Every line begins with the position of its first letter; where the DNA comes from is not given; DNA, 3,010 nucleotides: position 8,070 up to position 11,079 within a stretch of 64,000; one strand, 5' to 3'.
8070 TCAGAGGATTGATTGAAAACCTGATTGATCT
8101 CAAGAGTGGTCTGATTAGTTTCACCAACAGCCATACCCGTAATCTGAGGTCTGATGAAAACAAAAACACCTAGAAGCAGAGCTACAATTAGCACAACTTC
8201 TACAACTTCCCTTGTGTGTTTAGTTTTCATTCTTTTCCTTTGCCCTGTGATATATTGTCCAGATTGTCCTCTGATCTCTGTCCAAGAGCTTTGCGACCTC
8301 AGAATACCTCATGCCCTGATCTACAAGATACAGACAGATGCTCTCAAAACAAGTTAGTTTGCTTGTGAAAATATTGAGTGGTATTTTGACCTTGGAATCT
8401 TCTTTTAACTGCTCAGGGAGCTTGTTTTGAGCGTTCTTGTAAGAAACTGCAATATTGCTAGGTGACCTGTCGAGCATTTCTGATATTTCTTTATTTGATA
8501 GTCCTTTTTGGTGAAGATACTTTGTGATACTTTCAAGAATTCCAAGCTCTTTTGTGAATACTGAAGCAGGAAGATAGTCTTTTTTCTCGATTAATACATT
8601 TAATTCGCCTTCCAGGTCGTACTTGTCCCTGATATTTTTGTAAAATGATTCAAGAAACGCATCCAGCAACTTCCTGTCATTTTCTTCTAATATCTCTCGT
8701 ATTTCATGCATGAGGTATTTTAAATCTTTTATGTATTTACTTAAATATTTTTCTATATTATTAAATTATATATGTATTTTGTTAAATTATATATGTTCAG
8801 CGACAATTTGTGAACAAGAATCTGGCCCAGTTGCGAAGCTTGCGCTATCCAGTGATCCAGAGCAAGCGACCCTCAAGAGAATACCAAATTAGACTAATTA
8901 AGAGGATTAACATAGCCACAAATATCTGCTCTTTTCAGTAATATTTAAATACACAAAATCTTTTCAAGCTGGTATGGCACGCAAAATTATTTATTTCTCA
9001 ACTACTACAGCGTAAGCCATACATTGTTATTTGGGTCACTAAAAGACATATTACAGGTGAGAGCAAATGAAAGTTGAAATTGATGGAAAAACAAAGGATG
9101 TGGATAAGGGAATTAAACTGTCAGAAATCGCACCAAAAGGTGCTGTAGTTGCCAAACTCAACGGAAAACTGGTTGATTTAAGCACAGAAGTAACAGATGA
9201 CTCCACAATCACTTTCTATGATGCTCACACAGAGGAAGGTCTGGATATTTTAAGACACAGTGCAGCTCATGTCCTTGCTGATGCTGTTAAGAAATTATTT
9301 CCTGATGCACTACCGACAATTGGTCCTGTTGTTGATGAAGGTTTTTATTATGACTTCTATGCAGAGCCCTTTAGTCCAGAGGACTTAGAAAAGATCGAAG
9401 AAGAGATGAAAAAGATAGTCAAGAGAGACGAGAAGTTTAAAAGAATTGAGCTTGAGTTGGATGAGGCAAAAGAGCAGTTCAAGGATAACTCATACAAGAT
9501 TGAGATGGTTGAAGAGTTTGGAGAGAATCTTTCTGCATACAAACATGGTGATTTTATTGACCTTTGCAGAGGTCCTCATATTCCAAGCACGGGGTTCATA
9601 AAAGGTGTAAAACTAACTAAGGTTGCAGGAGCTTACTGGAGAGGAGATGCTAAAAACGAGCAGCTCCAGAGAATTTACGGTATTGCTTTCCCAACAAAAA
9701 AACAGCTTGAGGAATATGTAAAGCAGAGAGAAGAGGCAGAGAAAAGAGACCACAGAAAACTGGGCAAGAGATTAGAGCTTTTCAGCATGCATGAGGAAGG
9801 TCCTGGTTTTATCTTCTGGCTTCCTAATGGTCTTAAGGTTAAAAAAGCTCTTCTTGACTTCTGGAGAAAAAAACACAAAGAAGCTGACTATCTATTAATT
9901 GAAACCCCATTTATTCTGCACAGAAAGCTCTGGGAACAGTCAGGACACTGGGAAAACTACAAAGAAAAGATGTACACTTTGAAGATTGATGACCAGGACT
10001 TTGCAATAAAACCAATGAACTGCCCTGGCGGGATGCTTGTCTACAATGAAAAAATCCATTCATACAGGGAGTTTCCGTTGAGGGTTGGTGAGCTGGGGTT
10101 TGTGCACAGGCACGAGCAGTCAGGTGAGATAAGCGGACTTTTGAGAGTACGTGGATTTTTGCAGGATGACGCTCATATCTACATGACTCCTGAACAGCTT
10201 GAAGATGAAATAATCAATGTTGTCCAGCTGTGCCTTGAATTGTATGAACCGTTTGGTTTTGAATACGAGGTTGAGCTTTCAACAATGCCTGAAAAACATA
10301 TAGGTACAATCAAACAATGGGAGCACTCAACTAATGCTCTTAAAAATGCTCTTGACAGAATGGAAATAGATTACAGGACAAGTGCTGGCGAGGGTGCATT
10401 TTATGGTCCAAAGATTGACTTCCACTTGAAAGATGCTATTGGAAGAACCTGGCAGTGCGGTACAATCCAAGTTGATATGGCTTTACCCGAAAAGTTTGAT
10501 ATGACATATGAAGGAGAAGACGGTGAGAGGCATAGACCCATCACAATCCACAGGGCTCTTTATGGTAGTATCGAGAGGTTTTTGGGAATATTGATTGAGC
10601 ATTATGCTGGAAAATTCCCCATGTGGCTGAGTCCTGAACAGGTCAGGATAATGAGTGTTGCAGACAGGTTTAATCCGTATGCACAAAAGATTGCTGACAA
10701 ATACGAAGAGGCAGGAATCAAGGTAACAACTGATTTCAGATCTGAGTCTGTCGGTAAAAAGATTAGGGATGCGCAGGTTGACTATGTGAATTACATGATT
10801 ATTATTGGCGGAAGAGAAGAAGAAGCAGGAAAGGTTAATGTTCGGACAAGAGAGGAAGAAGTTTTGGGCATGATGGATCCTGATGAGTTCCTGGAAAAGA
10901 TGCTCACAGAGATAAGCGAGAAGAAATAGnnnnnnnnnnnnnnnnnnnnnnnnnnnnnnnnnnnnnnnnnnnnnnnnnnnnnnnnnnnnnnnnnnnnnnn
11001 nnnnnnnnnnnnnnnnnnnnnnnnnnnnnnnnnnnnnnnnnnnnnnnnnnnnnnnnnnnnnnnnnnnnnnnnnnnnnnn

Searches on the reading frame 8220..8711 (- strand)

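Call 96: search_protein_families(library=pfam, proteins=[window:8220-8711:-], max_evalue=0.001)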
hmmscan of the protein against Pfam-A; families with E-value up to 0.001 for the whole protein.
window:8220-8711:- (163 aa): 6 families
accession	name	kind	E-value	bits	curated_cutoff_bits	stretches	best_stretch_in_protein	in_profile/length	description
PF13384.12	HTH_23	-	6.9e-10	38.9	24.6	1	127-159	11-43/50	Homeodomain-like domain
PF08281.18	Sigma70_r4_2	-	2.8e-09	36.9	25.7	1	131-160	24-53/54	Sigma-70, region 4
PF13936.12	HTH_38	-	6.8e-07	29.4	27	0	66-87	16-37/44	Helix-turn-helix domain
PF00196.25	GerE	-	1.7e-05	24.8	23.5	1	69-98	16-45/57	Bacterial regulatory proteins, luxR family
PF02536.19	mTERF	-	0.00016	21.1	23.1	0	61-98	218-255/314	mTERF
PF06056.18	Terminase_5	-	0.0005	20.4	20.3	0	64-97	7-39/58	Putative ATPase subunit of terminase (gpP-like)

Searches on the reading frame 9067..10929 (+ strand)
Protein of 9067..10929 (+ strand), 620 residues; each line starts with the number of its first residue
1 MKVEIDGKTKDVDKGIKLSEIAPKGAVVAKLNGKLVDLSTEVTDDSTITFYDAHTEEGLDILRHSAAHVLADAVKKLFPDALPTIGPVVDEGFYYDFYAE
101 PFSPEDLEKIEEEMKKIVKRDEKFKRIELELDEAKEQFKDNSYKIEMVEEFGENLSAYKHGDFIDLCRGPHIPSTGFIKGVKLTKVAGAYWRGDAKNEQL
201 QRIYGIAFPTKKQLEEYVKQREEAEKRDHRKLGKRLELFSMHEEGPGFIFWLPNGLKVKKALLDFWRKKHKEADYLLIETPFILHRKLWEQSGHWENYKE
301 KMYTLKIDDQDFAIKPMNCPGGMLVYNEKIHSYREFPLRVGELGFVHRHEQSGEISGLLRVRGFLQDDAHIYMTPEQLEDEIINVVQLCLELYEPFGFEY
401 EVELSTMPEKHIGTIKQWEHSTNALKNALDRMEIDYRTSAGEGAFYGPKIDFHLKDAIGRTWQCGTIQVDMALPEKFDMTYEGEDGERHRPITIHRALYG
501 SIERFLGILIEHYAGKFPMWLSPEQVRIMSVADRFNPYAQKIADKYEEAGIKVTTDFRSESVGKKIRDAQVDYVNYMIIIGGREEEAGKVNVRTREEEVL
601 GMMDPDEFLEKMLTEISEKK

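Call 96: search_protein_families(library=pfam, proteins=[window:9067-10929:+], max_evalue=0.001)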
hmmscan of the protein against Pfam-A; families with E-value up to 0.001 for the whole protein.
window:9067-10929:+ (620 aa): 3 families
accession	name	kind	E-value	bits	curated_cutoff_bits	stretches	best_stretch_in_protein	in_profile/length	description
PF00587.30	tRNA-synt_2b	-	1.4e-44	152.7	29.3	1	303-513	1-179/179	tRNA synthetase class II core domain (G, H, P, S and T)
PF03129.25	HGTP_anticodon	-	3e-19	69.4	21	1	525-613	1-92/94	Anticodon binding domain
PF07973.19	tRNA_SAD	-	5.5e-16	58.7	24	1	156-204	2-44/44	Threonyl and Alanyl tRNA synthetase second additional domain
